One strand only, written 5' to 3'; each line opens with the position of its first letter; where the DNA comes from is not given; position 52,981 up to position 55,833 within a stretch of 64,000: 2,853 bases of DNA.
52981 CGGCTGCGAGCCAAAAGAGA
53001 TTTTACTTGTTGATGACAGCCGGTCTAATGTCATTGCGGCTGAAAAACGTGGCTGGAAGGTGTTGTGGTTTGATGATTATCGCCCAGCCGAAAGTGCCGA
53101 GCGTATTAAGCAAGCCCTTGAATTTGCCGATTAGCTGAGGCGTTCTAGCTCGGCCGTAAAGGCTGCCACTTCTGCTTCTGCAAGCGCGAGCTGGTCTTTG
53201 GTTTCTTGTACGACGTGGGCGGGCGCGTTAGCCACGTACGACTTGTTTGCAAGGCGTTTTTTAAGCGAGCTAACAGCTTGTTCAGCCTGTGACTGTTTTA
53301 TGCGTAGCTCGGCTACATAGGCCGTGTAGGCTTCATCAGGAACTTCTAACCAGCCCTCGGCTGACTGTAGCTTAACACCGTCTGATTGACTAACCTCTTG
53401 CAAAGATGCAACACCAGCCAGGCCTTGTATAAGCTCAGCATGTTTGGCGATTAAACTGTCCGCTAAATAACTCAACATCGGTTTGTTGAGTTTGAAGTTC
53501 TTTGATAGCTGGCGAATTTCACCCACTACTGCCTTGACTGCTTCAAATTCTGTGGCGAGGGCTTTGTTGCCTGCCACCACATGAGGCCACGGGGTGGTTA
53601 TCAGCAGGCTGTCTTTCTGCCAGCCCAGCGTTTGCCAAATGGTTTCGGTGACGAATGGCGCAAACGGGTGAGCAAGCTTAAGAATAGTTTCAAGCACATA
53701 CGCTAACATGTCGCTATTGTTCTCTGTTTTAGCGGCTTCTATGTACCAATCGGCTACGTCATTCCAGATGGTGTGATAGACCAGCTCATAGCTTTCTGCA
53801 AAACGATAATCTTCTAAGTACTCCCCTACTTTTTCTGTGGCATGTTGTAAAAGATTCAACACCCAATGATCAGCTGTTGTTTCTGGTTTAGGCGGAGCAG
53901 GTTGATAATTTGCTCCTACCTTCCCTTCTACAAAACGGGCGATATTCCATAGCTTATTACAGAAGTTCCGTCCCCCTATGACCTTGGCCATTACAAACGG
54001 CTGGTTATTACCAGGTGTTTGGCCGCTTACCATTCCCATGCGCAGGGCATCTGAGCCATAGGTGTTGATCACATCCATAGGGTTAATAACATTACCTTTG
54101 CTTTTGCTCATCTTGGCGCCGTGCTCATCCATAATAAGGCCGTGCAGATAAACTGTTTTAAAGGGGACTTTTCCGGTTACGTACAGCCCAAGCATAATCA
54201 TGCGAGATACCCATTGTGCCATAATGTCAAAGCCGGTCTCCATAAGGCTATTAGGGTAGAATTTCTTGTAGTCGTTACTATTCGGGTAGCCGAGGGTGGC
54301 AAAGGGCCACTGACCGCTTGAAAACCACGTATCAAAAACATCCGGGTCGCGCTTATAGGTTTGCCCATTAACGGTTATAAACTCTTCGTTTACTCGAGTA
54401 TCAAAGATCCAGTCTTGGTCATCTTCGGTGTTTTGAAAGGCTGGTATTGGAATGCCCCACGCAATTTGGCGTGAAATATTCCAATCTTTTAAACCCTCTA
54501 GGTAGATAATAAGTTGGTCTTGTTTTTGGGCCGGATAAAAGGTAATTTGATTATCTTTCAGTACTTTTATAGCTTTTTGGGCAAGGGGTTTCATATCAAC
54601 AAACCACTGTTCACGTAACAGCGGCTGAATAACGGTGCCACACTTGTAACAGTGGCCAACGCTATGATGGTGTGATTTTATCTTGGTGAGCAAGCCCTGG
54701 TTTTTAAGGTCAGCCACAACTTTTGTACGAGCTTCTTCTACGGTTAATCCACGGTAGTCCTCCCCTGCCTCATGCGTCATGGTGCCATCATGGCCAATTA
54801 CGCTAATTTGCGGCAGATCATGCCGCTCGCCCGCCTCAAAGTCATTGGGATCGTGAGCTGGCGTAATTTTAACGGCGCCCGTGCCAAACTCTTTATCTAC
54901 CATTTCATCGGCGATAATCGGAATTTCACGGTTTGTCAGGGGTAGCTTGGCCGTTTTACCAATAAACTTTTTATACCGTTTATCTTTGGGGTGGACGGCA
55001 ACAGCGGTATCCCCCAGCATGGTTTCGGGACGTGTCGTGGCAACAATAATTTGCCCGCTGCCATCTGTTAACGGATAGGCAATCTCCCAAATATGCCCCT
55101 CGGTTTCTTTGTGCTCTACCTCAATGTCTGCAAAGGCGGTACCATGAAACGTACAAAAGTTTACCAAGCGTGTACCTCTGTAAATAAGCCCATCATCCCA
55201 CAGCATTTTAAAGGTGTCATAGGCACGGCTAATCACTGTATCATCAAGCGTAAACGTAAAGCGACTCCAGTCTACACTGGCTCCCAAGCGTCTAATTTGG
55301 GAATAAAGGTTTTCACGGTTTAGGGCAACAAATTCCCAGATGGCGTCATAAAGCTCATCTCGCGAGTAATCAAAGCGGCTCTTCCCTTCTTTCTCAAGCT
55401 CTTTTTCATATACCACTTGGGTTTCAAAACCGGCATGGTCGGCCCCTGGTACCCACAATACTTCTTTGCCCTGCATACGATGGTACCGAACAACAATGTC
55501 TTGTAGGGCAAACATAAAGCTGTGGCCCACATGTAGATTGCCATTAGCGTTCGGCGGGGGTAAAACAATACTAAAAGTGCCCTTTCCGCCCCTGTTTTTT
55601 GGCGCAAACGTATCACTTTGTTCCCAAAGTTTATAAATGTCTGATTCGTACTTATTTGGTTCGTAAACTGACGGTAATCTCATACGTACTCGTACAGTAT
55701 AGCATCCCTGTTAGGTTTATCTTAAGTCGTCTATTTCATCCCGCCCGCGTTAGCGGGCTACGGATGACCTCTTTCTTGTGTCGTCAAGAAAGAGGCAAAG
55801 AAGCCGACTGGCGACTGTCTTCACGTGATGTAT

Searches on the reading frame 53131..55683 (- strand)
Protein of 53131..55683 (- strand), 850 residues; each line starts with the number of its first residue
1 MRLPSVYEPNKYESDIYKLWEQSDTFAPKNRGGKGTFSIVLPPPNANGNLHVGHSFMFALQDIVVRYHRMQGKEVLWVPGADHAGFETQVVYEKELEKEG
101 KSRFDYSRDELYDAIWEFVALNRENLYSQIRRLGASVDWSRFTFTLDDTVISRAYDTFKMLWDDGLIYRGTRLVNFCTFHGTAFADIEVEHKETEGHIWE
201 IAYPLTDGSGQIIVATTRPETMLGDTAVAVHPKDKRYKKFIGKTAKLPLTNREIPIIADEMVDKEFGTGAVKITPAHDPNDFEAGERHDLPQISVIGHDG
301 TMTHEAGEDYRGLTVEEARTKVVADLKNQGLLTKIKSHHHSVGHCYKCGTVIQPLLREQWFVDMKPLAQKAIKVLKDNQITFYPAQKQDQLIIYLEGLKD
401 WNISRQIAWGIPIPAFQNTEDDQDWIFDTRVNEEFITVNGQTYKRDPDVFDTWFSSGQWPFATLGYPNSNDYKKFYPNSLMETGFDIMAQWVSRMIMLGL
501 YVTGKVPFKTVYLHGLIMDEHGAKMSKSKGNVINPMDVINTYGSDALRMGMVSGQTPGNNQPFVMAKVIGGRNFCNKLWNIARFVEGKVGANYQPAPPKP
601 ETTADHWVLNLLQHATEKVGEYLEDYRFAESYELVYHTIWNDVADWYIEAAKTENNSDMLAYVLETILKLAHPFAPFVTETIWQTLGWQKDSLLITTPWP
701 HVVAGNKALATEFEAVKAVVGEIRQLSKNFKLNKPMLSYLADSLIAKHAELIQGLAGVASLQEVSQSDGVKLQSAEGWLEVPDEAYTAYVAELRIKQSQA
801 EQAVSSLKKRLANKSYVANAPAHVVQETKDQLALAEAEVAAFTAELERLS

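Call 60: search_protein_families(library=pfam, proteins=[window:53131-55683:-], max_evalue=0.00001)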
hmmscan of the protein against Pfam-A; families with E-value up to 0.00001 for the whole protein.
window:53131-55683:- (850 aa): 5 families
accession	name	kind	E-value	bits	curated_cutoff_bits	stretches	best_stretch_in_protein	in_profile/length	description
PF00133.28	tRNA-synt_1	-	2.3e-123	412.4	22.7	1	16-554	2-405/414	tRNA synthetases class I (I, L, M and V)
PF08264.19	Anticodon_1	-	2.1e-30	106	25.1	1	605-734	1-140/148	Anticodon-binding domain of tRNA ligase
PF09334.17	tRNA-synt_1g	-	1.7e-23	83.4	20.1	2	344-569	168-372/391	tRNA synthetases class I (M)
PF13603.12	tRNA-synt_1_2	-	6.1e-12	45.9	25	1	240-302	84-146/185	Leucyl-tRNA synthetase, editing domain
PF10458.14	Val_tRNA-synt_C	-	2.5e-07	31.3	25.9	1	800-849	16-65/66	Valyl tRNA synthetase tRNA binding arm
